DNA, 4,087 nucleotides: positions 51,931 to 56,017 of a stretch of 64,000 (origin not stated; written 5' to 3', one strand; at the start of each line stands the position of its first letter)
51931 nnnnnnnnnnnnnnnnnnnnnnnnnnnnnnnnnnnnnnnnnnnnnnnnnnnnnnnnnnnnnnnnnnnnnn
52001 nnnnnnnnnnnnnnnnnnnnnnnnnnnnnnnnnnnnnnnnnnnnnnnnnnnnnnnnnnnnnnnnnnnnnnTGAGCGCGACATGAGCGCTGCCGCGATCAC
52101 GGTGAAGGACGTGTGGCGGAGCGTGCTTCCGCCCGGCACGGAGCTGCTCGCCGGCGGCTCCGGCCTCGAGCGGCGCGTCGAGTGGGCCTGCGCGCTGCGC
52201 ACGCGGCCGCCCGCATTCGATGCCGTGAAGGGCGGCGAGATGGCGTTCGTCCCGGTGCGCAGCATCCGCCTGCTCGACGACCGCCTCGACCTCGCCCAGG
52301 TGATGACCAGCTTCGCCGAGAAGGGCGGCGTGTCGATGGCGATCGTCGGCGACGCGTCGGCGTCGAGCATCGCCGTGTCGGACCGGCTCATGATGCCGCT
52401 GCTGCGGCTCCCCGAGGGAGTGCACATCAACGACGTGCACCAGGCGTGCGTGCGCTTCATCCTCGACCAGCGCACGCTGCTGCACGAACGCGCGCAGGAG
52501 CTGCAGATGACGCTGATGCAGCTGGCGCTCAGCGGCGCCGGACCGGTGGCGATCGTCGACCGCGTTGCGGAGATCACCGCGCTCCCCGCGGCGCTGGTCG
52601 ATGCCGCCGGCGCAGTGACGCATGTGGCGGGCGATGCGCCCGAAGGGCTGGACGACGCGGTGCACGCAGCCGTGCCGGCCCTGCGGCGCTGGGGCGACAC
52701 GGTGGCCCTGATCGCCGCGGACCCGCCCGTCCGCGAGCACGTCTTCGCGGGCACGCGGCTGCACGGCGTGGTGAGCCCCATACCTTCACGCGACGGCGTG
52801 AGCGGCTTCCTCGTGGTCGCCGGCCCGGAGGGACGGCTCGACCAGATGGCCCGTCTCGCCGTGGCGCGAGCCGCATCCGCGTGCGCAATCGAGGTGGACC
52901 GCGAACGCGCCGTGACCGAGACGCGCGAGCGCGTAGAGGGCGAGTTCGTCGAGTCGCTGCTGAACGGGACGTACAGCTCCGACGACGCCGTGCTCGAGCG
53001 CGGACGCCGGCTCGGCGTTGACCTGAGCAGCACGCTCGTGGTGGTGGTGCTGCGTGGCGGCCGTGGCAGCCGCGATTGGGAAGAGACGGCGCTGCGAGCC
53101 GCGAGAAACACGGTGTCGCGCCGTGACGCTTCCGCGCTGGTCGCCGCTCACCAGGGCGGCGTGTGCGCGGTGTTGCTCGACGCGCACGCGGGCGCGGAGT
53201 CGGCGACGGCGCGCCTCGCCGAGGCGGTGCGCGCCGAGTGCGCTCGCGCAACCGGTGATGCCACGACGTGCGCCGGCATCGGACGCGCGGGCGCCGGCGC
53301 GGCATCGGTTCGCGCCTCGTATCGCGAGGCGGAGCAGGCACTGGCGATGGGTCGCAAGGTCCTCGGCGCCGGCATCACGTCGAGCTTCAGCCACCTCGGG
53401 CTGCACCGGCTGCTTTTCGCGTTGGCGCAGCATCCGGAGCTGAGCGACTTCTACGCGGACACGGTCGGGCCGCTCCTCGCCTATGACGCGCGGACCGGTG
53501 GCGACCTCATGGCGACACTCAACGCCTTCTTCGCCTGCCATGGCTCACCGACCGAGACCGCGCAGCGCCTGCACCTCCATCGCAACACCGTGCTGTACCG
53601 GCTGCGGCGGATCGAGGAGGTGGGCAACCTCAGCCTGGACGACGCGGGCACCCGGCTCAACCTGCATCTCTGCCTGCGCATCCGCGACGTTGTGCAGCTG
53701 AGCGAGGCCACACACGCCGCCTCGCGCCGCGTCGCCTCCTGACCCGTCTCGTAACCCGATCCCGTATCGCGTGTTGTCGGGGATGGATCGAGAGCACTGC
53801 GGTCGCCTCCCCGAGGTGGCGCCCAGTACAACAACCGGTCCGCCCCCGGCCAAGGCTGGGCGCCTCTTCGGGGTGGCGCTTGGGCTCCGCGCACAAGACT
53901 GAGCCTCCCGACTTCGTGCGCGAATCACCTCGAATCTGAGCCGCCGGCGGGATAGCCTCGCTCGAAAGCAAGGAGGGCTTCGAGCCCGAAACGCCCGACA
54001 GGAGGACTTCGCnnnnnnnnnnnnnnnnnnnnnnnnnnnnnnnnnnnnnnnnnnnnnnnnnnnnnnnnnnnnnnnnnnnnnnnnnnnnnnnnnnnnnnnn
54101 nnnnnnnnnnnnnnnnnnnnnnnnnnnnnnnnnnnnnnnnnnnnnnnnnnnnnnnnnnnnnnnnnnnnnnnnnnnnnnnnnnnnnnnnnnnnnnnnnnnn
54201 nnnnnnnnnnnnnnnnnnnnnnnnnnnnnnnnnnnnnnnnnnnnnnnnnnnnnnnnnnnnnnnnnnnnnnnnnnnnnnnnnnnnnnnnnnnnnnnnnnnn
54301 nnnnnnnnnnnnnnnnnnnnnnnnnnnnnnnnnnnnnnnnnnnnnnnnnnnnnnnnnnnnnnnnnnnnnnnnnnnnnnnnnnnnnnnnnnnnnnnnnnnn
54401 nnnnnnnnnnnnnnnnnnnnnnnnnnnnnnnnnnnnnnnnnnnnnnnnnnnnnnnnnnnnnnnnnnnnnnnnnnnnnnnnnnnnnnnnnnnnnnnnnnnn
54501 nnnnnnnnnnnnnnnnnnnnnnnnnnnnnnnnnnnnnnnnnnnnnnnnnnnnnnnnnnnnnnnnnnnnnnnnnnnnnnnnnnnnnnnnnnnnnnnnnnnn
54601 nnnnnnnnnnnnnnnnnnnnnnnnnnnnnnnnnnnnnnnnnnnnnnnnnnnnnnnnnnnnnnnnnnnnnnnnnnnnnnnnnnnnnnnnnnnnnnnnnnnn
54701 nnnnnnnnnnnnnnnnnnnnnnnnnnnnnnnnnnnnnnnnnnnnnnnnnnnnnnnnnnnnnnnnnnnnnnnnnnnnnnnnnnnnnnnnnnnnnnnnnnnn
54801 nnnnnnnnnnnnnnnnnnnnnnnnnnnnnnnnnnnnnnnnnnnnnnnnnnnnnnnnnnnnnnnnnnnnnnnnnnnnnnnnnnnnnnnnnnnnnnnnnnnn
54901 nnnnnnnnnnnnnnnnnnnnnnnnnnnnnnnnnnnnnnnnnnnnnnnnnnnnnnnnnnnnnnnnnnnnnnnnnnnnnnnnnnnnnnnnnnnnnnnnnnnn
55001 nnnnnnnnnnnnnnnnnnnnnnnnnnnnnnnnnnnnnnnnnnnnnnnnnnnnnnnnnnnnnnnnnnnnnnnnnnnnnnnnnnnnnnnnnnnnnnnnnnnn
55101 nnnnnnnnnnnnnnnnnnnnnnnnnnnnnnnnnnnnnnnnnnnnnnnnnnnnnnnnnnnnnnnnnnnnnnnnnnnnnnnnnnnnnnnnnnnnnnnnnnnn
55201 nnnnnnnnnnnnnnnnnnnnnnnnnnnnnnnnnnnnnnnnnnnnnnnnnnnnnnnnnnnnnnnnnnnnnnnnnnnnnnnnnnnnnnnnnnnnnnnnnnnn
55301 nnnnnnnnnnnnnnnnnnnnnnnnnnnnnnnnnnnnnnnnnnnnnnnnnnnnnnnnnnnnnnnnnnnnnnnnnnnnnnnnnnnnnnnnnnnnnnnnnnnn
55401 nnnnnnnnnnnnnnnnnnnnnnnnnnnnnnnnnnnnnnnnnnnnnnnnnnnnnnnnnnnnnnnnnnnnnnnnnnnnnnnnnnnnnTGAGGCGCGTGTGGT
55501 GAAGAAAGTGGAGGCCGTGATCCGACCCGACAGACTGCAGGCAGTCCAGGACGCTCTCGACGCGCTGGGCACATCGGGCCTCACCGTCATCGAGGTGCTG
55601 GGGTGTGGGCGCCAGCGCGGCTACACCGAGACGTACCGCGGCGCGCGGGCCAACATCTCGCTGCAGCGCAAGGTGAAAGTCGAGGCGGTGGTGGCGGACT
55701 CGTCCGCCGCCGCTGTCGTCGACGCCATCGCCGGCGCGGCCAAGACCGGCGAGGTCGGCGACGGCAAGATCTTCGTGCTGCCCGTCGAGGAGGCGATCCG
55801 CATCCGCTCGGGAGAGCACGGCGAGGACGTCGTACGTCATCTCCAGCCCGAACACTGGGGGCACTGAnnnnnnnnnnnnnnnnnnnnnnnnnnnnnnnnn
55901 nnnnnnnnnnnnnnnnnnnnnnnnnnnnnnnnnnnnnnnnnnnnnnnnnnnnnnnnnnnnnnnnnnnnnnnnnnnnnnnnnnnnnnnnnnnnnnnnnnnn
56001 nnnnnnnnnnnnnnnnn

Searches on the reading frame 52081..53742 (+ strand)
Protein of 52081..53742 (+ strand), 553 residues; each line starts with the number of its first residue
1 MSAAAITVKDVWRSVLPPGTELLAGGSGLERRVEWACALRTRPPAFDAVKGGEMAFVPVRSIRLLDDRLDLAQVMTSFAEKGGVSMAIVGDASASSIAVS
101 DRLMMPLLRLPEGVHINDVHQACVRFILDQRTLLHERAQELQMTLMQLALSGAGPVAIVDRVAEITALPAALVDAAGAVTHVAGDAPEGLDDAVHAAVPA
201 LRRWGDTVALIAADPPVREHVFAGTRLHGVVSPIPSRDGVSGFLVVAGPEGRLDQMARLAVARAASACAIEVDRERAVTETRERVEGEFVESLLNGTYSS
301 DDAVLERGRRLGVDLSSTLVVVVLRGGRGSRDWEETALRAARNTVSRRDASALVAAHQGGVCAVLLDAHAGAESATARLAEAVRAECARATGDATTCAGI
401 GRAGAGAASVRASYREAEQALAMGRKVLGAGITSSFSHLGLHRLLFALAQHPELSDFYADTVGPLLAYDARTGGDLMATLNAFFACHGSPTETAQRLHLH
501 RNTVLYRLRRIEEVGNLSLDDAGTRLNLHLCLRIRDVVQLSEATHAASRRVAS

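Call 81: search_protein_families(library=pfam, proteins=[window:52081-53742:+], max_evalue=0.00001)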
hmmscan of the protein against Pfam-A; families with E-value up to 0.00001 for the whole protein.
window:52081-53742:+ (553 aa): 3 families
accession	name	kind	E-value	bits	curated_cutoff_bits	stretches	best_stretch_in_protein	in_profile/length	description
PF13556.12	HTH_30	-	1.4e-22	79.6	27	1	476-534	1-59/59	PucR C-terminal helix-turn-helix domain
PF17853.6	GGDEF_2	-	6.8e-18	65.4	24.5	1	297-423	3-116/116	GGDEF-like domain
PF07905.16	PucR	-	8.7e-10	39.4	33.5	1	18-125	9-116/118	Purine catabolism regulatory protein-like family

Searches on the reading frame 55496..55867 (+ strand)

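Call 81: search_protein_families(library=pfam, proteins=[window:55496-55867:+], max_evalue=0.00001)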
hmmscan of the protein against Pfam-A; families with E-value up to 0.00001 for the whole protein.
window:55496-55867:+ (123 aa): 1 family
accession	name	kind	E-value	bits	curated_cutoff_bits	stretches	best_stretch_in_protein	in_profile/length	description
PF00543.27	P-II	-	3.4e-28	98.4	25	1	3-107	2-102/102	Nitrogen regulatory protein P-II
